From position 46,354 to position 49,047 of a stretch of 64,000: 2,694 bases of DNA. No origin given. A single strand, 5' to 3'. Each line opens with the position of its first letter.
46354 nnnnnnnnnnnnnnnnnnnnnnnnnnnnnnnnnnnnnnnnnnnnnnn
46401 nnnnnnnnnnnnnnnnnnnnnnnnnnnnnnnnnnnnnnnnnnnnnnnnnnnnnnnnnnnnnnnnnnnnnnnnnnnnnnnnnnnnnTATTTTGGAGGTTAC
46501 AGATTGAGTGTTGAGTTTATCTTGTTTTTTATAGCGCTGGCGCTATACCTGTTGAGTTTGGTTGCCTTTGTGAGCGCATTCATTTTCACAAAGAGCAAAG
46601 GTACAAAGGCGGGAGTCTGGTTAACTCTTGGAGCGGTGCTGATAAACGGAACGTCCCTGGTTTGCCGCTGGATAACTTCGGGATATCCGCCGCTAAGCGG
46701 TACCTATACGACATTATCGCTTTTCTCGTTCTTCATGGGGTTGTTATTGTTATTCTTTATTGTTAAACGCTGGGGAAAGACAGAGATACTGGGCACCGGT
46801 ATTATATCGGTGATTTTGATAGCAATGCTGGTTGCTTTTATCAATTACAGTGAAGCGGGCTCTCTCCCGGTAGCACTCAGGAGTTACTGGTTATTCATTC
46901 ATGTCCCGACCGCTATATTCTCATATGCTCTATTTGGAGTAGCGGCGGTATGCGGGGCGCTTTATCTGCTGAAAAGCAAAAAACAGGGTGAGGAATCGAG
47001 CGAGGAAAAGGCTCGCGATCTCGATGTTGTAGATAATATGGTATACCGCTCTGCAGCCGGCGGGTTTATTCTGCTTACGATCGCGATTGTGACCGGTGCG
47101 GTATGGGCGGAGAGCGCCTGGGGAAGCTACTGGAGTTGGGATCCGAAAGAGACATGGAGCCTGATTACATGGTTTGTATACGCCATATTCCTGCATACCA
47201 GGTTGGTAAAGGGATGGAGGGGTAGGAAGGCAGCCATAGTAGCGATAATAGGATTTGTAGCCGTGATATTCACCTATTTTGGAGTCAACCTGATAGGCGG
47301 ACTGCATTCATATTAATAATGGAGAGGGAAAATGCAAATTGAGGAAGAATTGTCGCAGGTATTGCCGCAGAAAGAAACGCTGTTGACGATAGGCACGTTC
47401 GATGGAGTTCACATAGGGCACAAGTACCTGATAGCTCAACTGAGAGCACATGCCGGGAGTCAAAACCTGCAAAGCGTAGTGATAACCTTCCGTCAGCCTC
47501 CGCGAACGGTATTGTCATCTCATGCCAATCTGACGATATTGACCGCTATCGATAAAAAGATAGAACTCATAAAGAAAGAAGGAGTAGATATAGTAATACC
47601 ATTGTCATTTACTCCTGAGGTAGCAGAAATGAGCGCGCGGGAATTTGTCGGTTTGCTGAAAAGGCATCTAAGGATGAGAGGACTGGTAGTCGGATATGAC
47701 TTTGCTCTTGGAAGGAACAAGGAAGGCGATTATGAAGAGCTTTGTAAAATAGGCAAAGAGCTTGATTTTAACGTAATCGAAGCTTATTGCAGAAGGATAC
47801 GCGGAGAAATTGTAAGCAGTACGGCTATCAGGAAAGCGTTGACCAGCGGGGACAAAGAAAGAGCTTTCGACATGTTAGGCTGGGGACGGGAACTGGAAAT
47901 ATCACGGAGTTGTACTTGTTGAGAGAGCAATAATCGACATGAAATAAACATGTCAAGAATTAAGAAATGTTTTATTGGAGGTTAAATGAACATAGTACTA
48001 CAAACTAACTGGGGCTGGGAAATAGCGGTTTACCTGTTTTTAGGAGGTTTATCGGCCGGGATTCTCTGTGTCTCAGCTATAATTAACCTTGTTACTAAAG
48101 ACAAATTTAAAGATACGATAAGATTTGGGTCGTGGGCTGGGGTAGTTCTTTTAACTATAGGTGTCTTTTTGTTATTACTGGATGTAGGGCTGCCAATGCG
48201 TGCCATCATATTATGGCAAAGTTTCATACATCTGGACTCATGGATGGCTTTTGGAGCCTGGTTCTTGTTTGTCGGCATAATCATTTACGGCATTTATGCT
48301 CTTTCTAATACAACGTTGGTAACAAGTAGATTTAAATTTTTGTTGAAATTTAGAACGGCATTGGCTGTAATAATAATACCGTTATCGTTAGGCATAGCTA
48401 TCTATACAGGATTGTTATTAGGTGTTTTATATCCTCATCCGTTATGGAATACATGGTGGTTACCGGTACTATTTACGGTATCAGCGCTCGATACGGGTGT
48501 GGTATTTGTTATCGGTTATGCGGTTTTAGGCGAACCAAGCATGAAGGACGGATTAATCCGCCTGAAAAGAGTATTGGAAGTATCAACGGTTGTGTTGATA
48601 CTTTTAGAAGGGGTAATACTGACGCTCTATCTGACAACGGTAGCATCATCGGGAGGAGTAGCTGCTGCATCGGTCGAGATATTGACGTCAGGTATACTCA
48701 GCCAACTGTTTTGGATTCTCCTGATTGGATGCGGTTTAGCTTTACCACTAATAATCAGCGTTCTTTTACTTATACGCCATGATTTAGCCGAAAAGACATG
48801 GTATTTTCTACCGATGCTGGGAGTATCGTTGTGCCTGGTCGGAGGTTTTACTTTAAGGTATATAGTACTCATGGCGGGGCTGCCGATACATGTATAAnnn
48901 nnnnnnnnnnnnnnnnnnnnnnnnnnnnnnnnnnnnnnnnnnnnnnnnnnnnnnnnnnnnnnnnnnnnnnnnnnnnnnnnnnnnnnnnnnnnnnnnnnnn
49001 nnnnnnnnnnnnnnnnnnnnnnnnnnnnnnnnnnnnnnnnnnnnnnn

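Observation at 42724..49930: Self-contained seven-gene extracytoplasmic flavin-reductase respiratory module with its own cytochrome c maturation and FAD-synthesis genes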

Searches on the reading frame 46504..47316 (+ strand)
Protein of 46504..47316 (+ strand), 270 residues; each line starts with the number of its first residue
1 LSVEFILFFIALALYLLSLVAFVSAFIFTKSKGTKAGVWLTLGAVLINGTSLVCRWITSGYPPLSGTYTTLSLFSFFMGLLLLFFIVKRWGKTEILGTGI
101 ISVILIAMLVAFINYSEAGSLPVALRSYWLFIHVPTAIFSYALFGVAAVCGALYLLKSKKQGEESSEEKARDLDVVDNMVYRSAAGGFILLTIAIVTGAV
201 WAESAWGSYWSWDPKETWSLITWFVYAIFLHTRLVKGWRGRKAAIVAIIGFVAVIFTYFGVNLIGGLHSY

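Call 3: search_protein_families(library=pfam, proteins=[window:46504-47316:+], max_evalue=0.01)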
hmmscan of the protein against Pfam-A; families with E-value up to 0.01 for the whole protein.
window:46504-47316:+ (270 aa): 1 family
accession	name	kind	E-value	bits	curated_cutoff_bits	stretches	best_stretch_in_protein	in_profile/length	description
PF01578.25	Cytochrom_C_asm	-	3.4e-55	187.4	29.9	1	71-268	8-212/212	Cytochrome C assembly protein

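Call 4: search_protein_families(library=ncbifam, proteins=[window:46504-47316:+], max_evalue=0.01)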
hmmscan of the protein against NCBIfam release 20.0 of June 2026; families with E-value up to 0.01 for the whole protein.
window:46504-47316:+ (270 aa): 5 families
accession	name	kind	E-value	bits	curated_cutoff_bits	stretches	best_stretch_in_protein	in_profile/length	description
TIGR03144.1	cytochr_II_ccsB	equivalog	1.1e-70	238.3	187.6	1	43-270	4-251/252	c-type cytochrome biogenesis protein CcsB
TIGR01191.1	ccmC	subfamily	3.3e-14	53.2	186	1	130-268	13-140/184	heme ABC transporter permease CcmC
TIGR00353.1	nrfE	subfamily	2.3e-07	30.1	569.05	1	179-263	154-240/578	heme lyase CcmF/NrfE family subunit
TIGR03145.1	cyt_nit_nrfE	subfamily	3.4e-06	26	927.3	1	184-260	211-289/631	heme lyase NrfEFG subunit NrfE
NF007691.0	PRK10369.1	subfamily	2.6e-05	23.2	394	1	176-262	205-293/573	heme lyase NrfEFG subunit NrfE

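Call 23: find_homologous_proteins(query=window:46504-47316:+)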
Query window:46504-47316:+ (270 aa): 7971 proteins with E <= 0.001 among 8000 candidates; the best 120 are listed.
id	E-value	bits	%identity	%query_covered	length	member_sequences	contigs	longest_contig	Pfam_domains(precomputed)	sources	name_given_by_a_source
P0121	1.5e-168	577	100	100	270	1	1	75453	PF01578.26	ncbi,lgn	-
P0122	4.1e-124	432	74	100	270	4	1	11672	PF01578.26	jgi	jgi:cytochrome c-type biogenesis protein CcsB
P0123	1.2e-123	430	73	100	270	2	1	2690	PF01578.26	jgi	jgi:cytochrome c-type biogenesis protein CcsB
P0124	1.1e-122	427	72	100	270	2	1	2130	PF01578.26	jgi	jgi:cytochrome c-type biogenesis protein CcsB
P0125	5.9e-122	424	73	100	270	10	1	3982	PF01578.26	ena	-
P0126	1.0e-121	424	70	100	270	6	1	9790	PF01578.26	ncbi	-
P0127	1.5e-118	413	70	100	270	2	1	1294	PF01578.26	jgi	jgi:cytochrome c-type biogenesis protein CcsB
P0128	3.4e-116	406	70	100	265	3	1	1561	PF01578.26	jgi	jgi:cytochrome c-type biogenesis protein CcsB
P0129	5.6e-115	402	68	100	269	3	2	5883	PF01578.26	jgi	jgi:cytochrome c-type biogenesis protein CcsB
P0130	1.8e-113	397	67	100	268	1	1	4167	PF01578.26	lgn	-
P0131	1.6e-108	380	66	98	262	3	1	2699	PF01578.26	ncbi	-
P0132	6.1e-89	316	56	95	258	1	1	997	PF01578.26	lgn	-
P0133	2.3e-84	301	54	99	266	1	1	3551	PF01578.26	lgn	-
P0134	1.6e-78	282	68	71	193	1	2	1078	PF01578.26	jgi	jgi:cytochrome c-type biogenesis protein CcsB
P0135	8.8e-76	273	64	71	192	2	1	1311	PF01578.26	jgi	jgi:cytochrome c-type biogenesis protein CcsB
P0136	1.3e-75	272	52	100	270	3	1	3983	PF01578.26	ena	-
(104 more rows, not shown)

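Call 24: find_encoding_contigs(protein=P0121, flank=10000, max_places=4)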
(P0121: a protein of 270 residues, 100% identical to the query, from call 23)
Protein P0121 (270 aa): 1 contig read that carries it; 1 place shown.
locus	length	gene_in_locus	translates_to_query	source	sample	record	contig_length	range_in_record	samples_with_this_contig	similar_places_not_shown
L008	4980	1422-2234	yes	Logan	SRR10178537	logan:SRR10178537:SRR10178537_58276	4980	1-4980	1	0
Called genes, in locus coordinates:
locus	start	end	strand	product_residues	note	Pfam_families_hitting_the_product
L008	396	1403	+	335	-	PF16327:CcmF_C (weak), PF05140:ResB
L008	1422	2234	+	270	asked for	PF01578:Cytochrom_C_asm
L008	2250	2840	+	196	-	PF06574:FAD_syn, PF01467:CTP_transf_like (weak)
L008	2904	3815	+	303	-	PF03916:NrfD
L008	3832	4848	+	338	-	PF13237:Fer4_10 (weak), PF13247:Fer4_11, PF14697:Fer4_21 (weak), PF12838:Fer4_7, PF00037:Fer4 (weak), PF12837:Fer4_6 (weak), PF13237:Fer4_10 (weak), PF13187:Fer4_9 (weak), +5 more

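Call 25: find_encoding_contigs(protein=P0126, flank=10000, max_places=3)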
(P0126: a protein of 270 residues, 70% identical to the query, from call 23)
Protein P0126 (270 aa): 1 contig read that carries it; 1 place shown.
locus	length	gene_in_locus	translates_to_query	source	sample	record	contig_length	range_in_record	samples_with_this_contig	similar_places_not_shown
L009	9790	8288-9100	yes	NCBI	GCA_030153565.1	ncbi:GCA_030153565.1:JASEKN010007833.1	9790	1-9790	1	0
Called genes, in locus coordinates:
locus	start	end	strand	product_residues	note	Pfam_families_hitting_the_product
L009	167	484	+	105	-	PF07494:Reg_prop (weak)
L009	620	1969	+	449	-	PF23748:Beta-prop_LRRK2 (faint), PF07494:Reg_prop (weak)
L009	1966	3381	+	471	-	PF07495:Y_Y_Y, PF00512:HisKA, PF02518:HATPase_c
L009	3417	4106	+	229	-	PF00072:Response_reg, PF00486:Trans_reg_C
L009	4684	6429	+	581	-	PF00890:FAD_binding_2, PF01266:DAO (faint), PF03486:HI0933_like (faint)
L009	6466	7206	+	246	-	PF14537:Cytochrom_c3_2 (weak)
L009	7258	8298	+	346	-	PF05140:ResB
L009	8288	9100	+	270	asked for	PF01578:Cytochrom_C_asm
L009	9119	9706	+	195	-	PF06574:FAD_syn, PF01467:CTP_transf_like (faint)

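Call 27: find_related_loci(query=A1, collection=genome_contigs, flank=10000)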
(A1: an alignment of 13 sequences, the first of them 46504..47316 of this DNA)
Query A1 (270 aa) in genome_contigs; peptide patterns used: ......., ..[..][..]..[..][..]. (x = any residue, [..] = any of these).
600 stretches matched a pattern (row limit reached: there are more); 600 encode a relative of the query (tblastn E <= 1e-3); the best 80 are kept; 80 distinct loci.
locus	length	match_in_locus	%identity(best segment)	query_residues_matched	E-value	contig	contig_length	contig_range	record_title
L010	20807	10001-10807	44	1-270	9e-65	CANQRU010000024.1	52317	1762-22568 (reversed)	MAG: uncultured Lachnospiraceae bacterium isolate Lapin-021__bin39 genome assembly, contig: Lapin-021__NODE_779_length_5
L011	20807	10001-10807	43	1-270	1e-63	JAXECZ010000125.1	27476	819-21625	MAG: Faecousia sp. isolate SUG2899 k141_89856, whole genome shotgun sequence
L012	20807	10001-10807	43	1-270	9e-62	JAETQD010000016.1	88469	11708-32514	MAG: Clostridium sp. isolate S25_Bin3 scaffold_306, whole genome shotgun sequence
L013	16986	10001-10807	41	1-270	3e-62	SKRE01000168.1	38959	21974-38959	MAG: Clostridiales bacterium isolate CSSed162cmA_474 CSSed16-2cmA-1079, whole genome shotgun sequence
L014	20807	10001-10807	44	1-270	2e-60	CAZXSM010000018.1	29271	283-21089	MAG TPA_asm: uncultured Lachnospiraceae bacterium isolate SRP294416_co2_565 genome assembly, contig: NODE_1271_length_29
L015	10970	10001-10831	40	1-270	4e-59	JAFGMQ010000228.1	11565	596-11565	MAG: Deltaproteobacteria bacterium isolate Zod_Metabat.483 k87_11248090, whole genome shotgun sequence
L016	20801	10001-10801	43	2-270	7e-59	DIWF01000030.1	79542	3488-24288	MAG TPA_asm: Firmicutes bacterium UBA6113 UBA6113_contig_10231, whole genome shotgun sequence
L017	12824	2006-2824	43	6-270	7e-59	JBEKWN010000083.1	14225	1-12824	MAG: Thermodesulfobacteriota bacterium isolate SPRUCE 629 SPRUCE_629_83, whole genome shotgun sequence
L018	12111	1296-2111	39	1-270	3e-58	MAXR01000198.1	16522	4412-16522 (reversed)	MAG: Desulfuromonadales bacterium C00003068 5datasets_contig_516188, whole genome shotgun sequence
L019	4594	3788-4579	40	14-270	1e-57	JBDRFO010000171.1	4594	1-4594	MAG: Chloroflexota bacterium isolate MEGAHIT-group-1.377 k141_2459603, whole genome shotgun sequence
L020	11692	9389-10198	43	1-270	1e-57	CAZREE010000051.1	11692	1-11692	MAG TPA_asm: uncultured Syntrophorhabdus sp. isolate binchicken_co377_150 genome assembly, contig: NODE_4123_length_1169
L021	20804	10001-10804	42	14-270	3e-57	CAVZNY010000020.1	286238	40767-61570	MAG: uncultured delta proteobacterium isolate MFD02979.bin.2.8 genome assembly, contig: contig_82226, whole genome shotg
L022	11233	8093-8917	40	1-270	5e-57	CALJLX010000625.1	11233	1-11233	MAG TPA_asm: uncultured Desulfuromonas sp. isolate SRR6007446_bin.72_CONCOCT_v1.1_MAG genome assembly, contig: ERZ724100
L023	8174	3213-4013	42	14-270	6e-57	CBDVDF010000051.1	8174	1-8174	MAG TPA_asm: uncultured Desulfobacterales bacterium isolate SRR21487741_concoct_23 genome assembly, contig: ERZ25074850.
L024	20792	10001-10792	40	14-270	4e-57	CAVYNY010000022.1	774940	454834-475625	MAG: uncultured delta proteobacterium isolate MFD05684.bin.2.75 genome assembly, contig: contig_66333, whole genome shot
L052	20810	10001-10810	39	8-270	1e-52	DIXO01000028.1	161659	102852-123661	MAG TPA_asm: Syntrophaceae bacterium UBA6078 UBA6078_contig_650, whole genome shotgun sequence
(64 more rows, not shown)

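Call 28: list_cluster_members(proteins=[window:46504-47316:+, window:14677-16464:+, window:50027-51223:+, window:47332-47922:+, window:47986-48897:+, window:44595-45242:+])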
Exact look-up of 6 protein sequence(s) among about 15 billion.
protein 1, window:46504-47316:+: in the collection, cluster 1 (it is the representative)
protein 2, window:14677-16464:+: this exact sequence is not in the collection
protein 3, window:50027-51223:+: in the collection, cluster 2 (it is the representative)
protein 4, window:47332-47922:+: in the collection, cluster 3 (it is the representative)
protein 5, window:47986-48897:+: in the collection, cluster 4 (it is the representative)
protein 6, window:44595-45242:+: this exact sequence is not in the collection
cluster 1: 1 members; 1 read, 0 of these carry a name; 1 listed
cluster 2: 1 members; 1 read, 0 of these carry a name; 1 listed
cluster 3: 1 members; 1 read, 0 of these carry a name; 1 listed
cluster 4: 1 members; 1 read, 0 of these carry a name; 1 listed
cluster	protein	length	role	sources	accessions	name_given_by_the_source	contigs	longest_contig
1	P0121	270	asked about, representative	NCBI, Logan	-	-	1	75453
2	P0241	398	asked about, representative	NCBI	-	-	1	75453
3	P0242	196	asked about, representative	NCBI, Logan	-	-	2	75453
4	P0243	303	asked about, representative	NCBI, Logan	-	-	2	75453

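Call 37: find_encoding_contigs(protein=P0122, flank=10000, max_places=2)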
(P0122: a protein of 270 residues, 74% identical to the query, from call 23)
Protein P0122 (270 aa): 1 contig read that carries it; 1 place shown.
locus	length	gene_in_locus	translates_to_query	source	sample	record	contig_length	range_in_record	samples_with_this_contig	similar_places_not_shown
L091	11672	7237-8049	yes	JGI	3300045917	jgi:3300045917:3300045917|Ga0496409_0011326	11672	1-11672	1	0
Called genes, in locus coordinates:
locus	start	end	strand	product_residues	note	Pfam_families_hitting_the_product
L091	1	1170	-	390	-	?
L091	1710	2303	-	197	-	-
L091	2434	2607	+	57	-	-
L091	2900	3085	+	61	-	-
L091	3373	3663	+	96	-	-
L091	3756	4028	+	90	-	-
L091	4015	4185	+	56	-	-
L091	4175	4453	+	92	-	-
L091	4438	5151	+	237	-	PF00890:FAD_binding_2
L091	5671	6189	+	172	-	PF14537:Cytochrom_c3_2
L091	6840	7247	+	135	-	PF05140:ResB (weak)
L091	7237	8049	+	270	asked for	PF01578:Cytochrom_C_asm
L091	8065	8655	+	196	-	PF06574:FAD_syn, PF01467:CTP_transf_like (weak)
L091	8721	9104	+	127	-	PF03916:NrfD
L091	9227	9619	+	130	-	-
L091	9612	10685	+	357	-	PF13484:Fer4_16 (faint), PF13534:Fer4_17 (faint), PF13187:Fer4_9 (weak), PF13237:Fer4_10, PF13247:Fer4_11, PF14697:Fer4_21, PF12838:Fer4_7, PF13187:Fer4_9 (weak), +6 more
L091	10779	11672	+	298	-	?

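Call 38: find_encoding_contigs(protein=P0136, flank=10000, max_places=2)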
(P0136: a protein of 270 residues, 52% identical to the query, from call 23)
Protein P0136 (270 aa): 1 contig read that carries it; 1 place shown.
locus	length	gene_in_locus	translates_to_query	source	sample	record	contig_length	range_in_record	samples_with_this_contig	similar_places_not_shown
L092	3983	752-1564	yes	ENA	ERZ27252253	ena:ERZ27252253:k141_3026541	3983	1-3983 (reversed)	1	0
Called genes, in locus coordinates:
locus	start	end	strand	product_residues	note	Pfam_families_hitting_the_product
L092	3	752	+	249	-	?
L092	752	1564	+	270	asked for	PF01578:Cytochrom_C_asm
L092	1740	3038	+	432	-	PF12704:MacB_PCD, PF02687:FtsX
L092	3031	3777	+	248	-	PF00005:ABC_tran, PF02463:SMC_N (weak), PF13304:AAA_21 (weak)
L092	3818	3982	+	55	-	?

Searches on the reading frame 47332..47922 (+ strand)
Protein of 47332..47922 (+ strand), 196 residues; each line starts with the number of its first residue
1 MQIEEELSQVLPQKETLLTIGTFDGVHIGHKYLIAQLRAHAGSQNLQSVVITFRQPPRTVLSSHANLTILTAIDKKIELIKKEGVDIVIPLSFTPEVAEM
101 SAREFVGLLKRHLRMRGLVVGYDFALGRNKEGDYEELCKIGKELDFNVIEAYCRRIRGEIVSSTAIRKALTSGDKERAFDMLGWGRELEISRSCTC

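Call 3: search_protein_families(library=pfam, proteins=[window:47332-47922:+], max_evalue=0.01)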
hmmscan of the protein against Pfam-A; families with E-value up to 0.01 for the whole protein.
window:47332-47922:+ (196 aa): 2 families
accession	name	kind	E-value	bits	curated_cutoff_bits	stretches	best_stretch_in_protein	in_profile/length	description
PF06574.18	FAD_syn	-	1.7e-42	145.4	27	1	13-165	5-158/158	FAD synthetase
PF01467.32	CTP_transf_like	-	2.4e-06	28.2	21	1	18-168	1-132/133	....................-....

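Call 4: search_protein_families(library=ncbifam, proteins=[window:47332-47922:+], max_evalue=0.01)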
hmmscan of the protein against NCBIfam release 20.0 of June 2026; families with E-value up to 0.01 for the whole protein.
window:47332-47922:+ (196 aa): 11 families
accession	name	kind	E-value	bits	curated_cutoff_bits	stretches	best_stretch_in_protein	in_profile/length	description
NF004160.0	PRK05627.1-3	equivalog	3.5e-43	147.5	295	1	13-184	14-190/325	bifunctional riboflavin kinase/FAD synthetase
NF004162.0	PRK05627.1-5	equivalog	2.2e-41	142.2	241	1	9-183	8-179/304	bifunctional riboflavin kinase/FAD synthetase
NF004163.0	PRK05627.1-6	equivalog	3.1e-39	135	315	1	12-183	14-186/313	bifunctional riboflavin kinase/FAD synthetase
NF004159.0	PRK05627.1-2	equivalog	2.1e-38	132.2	306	1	12-184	13-186/326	bifunctional riboflavin kinase/FAD synthetase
TIGR00083.1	ribF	equivalog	1.3e-33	116.7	184.35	1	18-183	2-166/290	riboflavin biosynthesis protein RibF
NF004161.0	PRK05627.1-4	equivalog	5.5e-28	97.9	461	1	13-184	17-188/324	bifunctional riboflavin kinase/FAD synthetase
NF004158.0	PRK05627.1-1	equivalog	6.9e-27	94.6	396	1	8-184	10-184/304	bifunctional riboflavin kinase/FAD synthetase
NF045965.1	RibF_rel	equivalog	1.4e-20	73.9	200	1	8-174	6-169/279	FAD synthase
NF005518.0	PRK07143.1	equivalog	6.5e-20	71.7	232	1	9-176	10-167/281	hypothetical protein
TIGR00125.1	cyt_tran_rel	domain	5.4e-06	26.5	27.7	1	19-52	4-34/65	adenylyltransferase/cytidyltransferase family protein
TIGR00482.1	TIGR00482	equivalog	0.003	17.6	112.45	0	20-58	3-40/194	nicotinate (nicotinamide) nucleotide adenylyltransferase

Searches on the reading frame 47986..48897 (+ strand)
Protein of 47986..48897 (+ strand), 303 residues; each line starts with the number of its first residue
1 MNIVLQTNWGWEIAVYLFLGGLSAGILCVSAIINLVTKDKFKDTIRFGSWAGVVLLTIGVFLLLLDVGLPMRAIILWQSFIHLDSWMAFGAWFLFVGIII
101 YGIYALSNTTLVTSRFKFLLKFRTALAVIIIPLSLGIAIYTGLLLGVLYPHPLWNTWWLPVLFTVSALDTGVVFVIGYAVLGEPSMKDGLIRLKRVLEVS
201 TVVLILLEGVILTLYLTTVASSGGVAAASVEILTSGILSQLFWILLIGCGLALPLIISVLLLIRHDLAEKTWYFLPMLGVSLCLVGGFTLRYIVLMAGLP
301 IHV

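Call 3: search_protein_families(library=pfam, proteins=[window:47986-48897:+], max_evalue=0.01)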
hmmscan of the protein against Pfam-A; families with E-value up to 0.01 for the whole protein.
window:47986-48897:+ (303 aa): 1 family
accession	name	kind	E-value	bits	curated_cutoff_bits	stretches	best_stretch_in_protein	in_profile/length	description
PF03916.19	NrfD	-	8.1e-33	114.8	25.8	1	8-299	10-309/313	Polysulphide reductase, NrfD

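Call 4: search_protein_families(library=ncbifam, proteins=[window:47986-48897:+], max_evalue=0.01)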
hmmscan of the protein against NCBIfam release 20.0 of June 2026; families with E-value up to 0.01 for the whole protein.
window:47986-48897:+ (303 aa): 3 families
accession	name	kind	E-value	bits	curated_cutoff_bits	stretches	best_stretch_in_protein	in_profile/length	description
TIGR03148.1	cyt_nit_nrfD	equivalog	1.5e-18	67.1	347.6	1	9-298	10-311/316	cytochrome c nitrite reductase subunit NrfD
NF011568.0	PRK14992.1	equivalog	4e-07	29.7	314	1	16-296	26-286/341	tetrathionate reductase subunit TtrC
NF045798.1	DsrP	equivalog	0.0013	18.2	350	1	6-215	46-243/346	sulfate reduction electron transfer complex DsrMKJOP subunit DsrP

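Call 48: search_solved_structures(query=window:47986-48897:+, max_evalue=1, show_alignments=1)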
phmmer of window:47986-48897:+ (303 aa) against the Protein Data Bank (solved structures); distinct sequences matched with E-value up to 1: 0.

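Call 89: search_solved_structures(query=A5, max_evalue=10, show_alignments=0)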
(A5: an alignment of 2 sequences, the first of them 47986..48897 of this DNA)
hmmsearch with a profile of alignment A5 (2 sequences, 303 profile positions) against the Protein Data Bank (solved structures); distinct sequences matched with E-value up to 10: 0.
